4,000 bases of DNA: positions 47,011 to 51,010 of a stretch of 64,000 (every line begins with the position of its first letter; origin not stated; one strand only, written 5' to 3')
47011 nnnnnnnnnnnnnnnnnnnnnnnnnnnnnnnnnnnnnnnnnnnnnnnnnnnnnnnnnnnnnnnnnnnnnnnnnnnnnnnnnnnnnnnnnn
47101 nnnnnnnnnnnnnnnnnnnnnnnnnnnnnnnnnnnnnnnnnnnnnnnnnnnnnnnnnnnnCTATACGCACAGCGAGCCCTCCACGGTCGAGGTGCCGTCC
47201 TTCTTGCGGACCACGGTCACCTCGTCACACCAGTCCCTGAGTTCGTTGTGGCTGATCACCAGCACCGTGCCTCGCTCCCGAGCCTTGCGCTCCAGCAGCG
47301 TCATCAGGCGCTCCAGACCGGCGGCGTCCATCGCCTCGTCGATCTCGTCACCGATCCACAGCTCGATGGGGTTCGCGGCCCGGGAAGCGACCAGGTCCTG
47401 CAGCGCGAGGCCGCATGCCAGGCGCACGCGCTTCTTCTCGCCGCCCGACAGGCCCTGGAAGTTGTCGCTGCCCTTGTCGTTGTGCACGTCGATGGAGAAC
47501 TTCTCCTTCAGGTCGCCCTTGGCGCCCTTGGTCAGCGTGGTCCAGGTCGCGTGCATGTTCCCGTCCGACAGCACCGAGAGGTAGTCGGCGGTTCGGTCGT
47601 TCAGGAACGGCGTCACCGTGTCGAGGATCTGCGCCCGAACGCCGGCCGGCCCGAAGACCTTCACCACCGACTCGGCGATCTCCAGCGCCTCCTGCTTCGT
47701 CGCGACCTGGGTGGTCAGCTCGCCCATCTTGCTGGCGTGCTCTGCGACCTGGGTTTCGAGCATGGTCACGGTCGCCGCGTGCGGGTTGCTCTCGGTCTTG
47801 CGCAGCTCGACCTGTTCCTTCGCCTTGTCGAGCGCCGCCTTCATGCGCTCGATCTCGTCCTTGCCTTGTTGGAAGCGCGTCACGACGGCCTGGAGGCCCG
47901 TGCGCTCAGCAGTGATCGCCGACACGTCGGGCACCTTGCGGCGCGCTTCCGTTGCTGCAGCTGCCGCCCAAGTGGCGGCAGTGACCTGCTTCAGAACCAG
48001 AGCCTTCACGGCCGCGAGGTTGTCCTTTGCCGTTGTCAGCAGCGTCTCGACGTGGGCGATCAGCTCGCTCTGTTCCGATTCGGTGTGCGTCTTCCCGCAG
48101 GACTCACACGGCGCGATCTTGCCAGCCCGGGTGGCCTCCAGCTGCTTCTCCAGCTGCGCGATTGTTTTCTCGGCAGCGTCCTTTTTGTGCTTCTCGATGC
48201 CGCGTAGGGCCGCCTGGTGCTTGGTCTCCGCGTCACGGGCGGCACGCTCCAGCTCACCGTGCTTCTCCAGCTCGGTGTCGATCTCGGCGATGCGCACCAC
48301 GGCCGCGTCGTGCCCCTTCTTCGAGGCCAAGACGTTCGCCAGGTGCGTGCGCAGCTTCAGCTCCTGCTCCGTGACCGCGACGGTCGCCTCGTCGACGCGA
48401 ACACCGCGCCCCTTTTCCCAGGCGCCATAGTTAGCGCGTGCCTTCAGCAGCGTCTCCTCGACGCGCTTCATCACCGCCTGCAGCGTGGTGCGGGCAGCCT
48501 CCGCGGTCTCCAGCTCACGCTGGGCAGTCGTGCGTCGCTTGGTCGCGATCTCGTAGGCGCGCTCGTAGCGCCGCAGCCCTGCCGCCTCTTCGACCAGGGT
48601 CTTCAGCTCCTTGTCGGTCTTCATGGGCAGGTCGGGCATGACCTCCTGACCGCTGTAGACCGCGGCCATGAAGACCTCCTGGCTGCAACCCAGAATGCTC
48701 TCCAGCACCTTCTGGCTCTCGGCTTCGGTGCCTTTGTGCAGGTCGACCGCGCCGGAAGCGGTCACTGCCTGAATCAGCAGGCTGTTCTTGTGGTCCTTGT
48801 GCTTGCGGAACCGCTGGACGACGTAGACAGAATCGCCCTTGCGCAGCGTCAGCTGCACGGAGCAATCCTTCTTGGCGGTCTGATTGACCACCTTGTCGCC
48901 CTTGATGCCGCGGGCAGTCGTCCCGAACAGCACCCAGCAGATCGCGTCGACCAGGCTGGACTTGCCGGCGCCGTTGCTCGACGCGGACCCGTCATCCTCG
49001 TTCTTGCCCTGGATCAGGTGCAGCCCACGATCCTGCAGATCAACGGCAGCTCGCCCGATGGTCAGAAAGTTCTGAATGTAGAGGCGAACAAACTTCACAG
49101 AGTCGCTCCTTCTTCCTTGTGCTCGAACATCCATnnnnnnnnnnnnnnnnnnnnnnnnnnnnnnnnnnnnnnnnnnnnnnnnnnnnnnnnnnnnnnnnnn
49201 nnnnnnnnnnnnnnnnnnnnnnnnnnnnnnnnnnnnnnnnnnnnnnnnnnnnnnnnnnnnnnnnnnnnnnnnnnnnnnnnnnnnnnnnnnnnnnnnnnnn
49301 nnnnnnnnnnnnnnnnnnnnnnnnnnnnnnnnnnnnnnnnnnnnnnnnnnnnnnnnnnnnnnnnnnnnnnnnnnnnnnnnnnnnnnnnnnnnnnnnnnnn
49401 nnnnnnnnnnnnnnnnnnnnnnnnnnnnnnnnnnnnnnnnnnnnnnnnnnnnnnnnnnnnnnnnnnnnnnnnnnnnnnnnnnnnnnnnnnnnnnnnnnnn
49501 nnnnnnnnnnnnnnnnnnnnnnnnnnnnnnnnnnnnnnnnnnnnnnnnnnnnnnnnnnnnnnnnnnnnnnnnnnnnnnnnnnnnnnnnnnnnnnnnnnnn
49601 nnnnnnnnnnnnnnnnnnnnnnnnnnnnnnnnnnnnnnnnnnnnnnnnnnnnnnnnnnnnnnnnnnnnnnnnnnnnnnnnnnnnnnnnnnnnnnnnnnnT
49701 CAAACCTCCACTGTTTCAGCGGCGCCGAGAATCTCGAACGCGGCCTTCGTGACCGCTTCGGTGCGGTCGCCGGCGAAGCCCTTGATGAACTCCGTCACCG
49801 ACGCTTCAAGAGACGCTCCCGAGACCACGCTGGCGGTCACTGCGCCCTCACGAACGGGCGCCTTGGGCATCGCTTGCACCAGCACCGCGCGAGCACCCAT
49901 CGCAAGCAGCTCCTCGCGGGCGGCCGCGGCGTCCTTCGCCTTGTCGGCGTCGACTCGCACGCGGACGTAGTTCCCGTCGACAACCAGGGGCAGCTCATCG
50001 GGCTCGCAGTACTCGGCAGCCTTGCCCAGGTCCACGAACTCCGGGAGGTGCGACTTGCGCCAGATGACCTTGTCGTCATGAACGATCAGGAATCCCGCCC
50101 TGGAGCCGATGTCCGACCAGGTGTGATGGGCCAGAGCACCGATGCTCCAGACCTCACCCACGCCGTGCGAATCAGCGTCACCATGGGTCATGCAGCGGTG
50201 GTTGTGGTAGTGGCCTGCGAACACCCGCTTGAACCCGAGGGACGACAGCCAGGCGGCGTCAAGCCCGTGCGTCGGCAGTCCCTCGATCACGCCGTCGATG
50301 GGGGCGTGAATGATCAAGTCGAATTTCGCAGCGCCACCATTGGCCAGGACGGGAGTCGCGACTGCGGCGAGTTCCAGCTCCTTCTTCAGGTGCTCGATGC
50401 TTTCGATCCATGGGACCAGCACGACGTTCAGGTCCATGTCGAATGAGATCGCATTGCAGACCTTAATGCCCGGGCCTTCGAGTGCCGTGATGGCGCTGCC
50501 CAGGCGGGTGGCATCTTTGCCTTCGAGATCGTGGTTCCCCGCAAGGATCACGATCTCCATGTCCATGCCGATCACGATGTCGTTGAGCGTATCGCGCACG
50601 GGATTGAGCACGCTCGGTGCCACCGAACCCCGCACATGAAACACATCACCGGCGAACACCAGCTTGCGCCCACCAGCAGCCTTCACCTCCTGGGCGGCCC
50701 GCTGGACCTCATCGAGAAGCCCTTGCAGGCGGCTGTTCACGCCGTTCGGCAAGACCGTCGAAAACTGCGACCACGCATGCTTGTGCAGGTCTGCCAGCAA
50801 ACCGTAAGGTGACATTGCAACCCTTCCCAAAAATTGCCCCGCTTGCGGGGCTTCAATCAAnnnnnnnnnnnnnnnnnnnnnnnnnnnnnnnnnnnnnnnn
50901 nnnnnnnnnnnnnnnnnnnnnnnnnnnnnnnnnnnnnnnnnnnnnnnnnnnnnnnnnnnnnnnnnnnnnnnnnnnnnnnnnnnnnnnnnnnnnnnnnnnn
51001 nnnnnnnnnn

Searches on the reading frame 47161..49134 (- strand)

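Call 11: search_protein_families(library=phrogs, proteins=[window:47161-49134:-], max_evalue=0.00001)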
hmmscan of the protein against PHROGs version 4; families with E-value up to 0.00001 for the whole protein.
window:47161-49134:- (657 aa): 4 families
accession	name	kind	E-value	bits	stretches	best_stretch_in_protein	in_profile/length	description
phrog_77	-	DNA, RNA and nucleotide metabolism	7e-122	409.7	1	6-653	289-954/967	SbcC-like subunit of palindrome specific endonuclease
phrog_21388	-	DNA, RNA and nucleotide metabolism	1.4e-35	123.1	1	13-119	2-108/126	exonuclease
phrog_1499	-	unknown function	1e-07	32.6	0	12-331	2-307/427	-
phrog_293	-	moron, auxiliary metabolic gene and host takeover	8.8e-07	28.3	1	558-645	265-345/1058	ABC transporter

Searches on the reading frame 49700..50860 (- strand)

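Call 11: search_protein_families(library=phrogs, proteins=[window:49700-50860:-], max_evalue=0.00001)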
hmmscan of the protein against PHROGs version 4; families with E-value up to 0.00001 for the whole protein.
window:49700-50860:- (386 aa): 2 families
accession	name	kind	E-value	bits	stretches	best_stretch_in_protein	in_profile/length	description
phrog_100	-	DNA, RNA and nucleotide metabolism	1.1e-50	174.1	1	16-363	28-357/989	SbcD-like subunit of palindrome specific endonuclease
phrog_34949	-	unknown function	2.6e-42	146.1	1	18-257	4-232/243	-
